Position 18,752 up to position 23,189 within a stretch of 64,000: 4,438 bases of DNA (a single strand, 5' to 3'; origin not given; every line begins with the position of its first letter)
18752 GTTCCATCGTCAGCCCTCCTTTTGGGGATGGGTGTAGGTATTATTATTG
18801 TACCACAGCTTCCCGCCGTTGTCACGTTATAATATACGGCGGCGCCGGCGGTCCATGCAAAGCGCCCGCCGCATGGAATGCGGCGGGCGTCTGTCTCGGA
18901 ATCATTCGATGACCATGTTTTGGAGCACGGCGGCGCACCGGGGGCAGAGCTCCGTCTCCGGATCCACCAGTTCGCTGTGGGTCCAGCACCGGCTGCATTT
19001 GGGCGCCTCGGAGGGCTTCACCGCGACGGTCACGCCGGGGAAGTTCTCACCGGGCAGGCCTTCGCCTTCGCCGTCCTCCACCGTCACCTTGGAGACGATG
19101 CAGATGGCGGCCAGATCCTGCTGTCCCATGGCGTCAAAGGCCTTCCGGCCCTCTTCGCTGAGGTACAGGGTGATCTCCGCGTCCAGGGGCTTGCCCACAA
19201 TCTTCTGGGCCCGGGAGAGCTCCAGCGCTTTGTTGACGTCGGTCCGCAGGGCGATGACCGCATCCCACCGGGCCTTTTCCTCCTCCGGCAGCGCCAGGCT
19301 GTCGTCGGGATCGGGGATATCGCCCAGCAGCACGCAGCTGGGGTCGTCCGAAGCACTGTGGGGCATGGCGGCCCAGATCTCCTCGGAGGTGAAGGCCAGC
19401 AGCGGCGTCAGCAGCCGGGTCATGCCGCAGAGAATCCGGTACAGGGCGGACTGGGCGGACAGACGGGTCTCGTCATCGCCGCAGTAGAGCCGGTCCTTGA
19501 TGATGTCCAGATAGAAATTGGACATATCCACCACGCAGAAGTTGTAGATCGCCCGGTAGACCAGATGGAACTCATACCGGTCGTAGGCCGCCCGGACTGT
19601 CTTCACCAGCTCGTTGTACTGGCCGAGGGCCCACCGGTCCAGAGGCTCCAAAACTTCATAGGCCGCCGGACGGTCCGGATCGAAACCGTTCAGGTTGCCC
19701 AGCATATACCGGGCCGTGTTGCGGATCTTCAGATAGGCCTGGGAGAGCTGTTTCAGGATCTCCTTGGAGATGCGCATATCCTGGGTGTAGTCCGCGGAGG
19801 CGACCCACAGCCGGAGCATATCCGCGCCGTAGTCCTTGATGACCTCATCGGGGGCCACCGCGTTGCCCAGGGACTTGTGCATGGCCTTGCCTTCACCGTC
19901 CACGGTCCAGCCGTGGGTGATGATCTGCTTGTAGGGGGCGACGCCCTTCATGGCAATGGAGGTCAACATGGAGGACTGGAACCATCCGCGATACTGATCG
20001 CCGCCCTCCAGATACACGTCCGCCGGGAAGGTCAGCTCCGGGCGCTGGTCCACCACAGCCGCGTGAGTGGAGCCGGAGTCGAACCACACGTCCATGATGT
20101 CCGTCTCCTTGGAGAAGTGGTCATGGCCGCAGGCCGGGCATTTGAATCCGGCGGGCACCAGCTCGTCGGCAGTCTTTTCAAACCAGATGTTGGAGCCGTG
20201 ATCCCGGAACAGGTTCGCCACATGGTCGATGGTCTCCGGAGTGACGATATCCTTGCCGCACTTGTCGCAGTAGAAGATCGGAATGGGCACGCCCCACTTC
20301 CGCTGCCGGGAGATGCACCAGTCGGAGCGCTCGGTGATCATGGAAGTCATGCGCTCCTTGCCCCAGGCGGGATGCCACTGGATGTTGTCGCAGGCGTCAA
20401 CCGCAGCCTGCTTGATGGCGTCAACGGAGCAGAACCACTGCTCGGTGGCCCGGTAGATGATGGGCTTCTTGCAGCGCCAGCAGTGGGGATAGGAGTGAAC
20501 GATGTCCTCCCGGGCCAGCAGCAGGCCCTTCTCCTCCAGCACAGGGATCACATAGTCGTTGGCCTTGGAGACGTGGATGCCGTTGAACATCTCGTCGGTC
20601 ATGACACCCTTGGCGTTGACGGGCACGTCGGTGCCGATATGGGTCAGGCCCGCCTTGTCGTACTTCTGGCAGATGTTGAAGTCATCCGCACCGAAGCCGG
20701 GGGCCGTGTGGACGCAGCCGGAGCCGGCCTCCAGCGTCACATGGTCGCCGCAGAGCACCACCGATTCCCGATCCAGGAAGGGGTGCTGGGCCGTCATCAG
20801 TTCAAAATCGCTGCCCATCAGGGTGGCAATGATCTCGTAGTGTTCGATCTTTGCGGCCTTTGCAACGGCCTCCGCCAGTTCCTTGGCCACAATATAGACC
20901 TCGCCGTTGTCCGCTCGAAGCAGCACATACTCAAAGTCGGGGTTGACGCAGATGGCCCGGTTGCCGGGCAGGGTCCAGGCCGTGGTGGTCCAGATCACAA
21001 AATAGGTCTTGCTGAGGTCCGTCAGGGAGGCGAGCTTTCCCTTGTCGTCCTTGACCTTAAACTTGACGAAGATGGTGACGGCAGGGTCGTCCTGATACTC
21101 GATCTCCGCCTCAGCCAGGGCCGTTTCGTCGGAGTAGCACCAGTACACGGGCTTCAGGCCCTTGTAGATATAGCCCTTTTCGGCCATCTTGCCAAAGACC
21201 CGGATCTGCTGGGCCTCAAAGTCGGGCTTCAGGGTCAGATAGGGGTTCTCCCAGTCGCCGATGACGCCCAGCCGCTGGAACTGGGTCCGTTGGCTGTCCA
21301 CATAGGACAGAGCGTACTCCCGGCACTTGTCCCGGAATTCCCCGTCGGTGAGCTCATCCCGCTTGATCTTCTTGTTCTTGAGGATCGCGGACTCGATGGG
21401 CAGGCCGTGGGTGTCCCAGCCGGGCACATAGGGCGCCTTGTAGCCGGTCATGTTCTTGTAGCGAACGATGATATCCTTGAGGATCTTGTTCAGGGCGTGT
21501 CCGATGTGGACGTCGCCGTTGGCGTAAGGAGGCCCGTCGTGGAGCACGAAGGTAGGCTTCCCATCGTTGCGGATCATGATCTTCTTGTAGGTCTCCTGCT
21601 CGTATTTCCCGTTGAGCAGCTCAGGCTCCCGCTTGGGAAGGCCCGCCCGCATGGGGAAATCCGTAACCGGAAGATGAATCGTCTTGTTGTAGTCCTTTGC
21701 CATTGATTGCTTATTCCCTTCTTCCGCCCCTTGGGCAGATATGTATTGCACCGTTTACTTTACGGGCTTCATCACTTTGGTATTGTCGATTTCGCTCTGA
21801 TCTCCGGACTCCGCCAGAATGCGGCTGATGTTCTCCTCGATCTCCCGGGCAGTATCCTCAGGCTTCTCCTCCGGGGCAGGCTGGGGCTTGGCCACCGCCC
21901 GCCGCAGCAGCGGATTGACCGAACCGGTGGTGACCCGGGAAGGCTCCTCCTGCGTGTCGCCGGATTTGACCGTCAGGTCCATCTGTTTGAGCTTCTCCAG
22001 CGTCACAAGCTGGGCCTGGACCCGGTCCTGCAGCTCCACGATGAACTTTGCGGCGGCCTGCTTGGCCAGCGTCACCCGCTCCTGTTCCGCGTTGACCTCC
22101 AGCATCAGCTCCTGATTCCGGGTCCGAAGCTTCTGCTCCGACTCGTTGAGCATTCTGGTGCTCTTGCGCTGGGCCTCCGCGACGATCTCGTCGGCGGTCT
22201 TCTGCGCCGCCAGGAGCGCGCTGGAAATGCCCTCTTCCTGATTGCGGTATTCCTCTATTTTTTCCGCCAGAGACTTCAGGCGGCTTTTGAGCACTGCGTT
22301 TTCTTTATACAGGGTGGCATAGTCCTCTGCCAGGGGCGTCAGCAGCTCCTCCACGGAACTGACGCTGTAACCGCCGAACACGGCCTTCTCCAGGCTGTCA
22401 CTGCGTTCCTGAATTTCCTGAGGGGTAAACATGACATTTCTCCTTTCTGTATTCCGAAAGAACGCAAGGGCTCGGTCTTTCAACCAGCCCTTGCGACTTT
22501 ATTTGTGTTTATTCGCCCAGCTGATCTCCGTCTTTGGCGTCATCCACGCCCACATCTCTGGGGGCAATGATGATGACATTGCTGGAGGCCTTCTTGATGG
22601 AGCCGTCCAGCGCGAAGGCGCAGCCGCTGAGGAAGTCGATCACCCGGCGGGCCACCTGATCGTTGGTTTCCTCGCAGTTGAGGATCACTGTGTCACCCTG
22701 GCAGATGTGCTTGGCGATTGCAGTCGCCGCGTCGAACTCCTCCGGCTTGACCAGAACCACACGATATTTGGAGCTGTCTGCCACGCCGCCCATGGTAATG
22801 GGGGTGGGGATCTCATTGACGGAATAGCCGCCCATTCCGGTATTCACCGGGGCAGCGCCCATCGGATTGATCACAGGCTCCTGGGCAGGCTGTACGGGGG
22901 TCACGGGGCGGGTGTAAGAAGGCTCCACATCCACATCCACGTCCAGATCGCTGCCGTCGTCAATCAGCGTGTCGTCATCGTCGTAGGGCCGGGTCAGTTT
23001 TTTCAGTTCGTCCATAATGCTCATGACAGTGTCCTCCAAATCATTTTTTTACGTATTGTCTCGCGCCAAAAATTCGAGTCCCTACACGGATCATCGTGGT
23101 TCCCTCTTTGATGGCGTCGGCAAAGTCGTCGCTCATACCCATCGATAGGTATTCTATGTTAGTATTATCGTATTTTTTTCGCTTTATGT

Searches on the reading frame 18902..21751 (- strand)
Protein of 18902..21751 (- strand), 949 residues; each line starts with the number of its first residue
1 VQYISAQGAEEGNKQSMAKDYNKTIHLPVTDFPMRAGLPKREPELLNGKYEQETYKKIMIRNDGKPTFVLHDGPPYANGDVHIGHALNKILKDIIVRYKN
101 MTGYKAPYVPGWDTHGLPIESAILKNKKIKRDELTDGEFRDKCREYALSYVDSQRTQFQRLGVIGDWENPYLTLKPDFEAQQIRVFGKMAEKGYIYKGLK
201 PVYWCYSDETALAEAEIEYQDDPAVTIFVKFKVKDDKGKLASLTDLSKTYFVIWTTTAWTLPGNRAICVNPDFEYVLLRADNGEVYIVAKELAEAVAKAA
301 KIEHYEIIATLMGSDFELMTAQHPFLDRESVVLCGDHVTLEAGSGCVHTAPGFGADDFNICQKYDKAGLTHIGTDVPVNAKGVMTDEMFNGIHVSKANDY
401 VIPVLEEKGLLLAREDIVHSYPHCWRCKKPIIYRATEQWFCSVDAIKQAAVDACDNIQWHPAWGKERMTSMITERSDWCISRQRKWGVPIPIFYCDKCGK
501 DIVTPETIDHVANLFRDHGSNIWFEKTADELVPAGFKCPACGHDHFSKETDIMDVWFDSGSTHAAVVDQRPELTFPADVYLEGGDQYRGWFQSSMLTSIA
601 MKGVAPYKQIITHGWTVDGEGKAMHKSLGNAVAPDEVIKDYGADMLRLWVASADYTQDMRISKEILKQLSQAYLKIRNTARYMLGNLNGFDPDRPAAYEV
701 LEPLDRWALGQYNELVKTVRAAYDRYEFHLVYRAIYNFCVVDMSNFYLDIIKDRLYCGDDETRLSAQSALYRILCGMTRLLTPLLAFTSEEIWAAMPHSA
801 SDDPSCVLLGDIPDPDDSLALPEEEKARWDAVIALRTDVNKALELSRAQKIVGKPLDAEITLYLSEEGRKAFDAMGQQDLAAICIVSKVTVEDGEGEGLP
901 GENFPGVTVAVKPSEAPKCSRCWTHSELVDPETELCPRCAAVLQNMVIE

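Call 25: search_protein_families(library=pfam, proteins=[window:18902-21751:-], max_evalue=0.00001)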
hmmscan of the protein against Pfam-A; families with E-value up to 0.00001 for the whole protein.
window:18902-21751:- (949 aa): 4 families
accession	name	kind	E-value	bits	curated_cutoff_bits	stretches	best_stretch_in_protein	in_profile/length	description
PF00133.28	tRNA-synt_1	-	9.6e-145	482.9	22.7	1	51-662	8-414/414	tRNA synthetases class I (I, L, M and V)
PF08264.19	Anticodon_1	-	3.9e-32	111.6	25.1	1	705-860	1-146/148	Anticodon-binding domain of tRNA ligase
PF09334.17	tRNA-synt_1g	-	4.7e-27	95.2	20.1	1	75-218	8-136/391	tRNA synthetases class I (M)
PF01406.26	tRNA-synt_1e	-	9.4e-10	38.8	27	0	597-668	228-298/301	tRNA synthetases class I (C) catalytic domain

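Call 28: search_protein_families(library=ncbifam, proteins=[window:18902-21751:-], max_evalue=1e-10)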
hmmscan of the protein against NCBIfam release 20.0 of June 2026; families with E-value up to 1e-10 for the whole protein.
window:18902-21751:- (949 aa): 15 families
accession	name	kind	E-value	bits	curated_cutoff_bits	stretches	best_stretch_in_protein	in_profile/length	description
TIGR00392.1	ileS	equivalog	3e-289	962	621.4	1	32-862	2-859/861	isoleucine--tRNA ligase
NF040702.1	ileS_w_GNAT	exception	5.3e-258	858.8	1999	2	284-943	446-1090/1100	isoleucine--tRNA ligase, N-acetyltransferase domain-containing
NF009687.0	PRK13208.1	equivalog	1.9e-139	466.2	738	2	320-895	243-792/801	valine--tRNA ligase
TIGR00422.1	valS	equivalog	5.6e-135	451.4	612.1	2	320-842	244-740/863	valine--tRNA ligase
NF000257.1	MupA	exception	3.7e-119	399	1900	1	51-795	18-760/1024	mupirocin-resistant isoleucine--tRNA ligase MupA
NF004349.1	PRK05729.1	equivalog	3e-115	386.3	704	2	320-842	238-724/860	valine--tRNA ligase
NF000258.1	MupB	exception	1.2e-111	374.3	1900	1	44-796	11-763/1033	mupirocin-resistant isoleucine--tRNA ligase MupB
NF011492.0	PRK14900.1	equivalog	9e-84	282.1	1783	2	321-835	254-745/1044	valine--tRNA ligase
NF000540.1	alt_ValS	exception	7.3e-73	245.8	900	1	385-796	333-743/827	valine--tRNA ligase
NF008957.0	PRK12300.1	subfamily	2e-57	194.9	677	2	65-364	31-328/946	leucine--tRNA ligase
TIGR00395.1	leuS_arch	equivalog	7.5e-46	156.6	648.5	2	62-359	21-317/938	leucine--tRNA ligase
TIGR00396.1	leuS_bact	equivalog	1.9e-45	155.3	548.4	1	59-218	22-168/843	leucine--tRNA ligase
TIGR00398.1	metG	equivalog_domain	1.1e-37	129.9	336.35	2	75-215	8-133/530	methionine--tRNA ligase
NF008900.0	PRK12267.1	equivalog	1.6e-26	93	598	2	594-797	274-477/648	methionine--tRNA ligase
NF001100.0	PRK00133.1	equivalog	1e-24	87.1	587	1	75-213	14-137/676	methionine--tRNA ligase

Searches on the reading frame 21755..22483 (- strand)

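Call 64: search_protein_families(library=pfam, proteins=[window:21755-22483:-], max_evalue=0.00001)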
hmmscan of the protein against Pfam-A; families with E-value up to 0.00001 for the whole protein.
window:21755-22483:- (242 aa): 1 family
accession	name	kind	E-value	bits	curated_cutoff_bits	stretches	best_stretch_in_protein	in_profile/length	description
PF05103.18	DivIVA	-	3.8e-20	72.6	28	1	20-147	2-126/131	DivIVA protein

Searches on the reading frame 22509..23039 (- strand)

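Call 64: search_protein_families(library=pfam, proteins=[window:22509-23039:-], max_evalue=0.00001)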
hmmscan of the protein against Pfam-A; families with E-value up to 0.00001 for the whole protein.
window:22509-23039:- (176 aa): 1 family
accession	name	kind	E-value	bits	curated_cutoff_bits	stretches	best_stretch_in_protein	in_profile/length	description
PF04472.17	SepF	-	1.9e-23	82.9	27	1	94-165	1-72/72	Cell division protein SepF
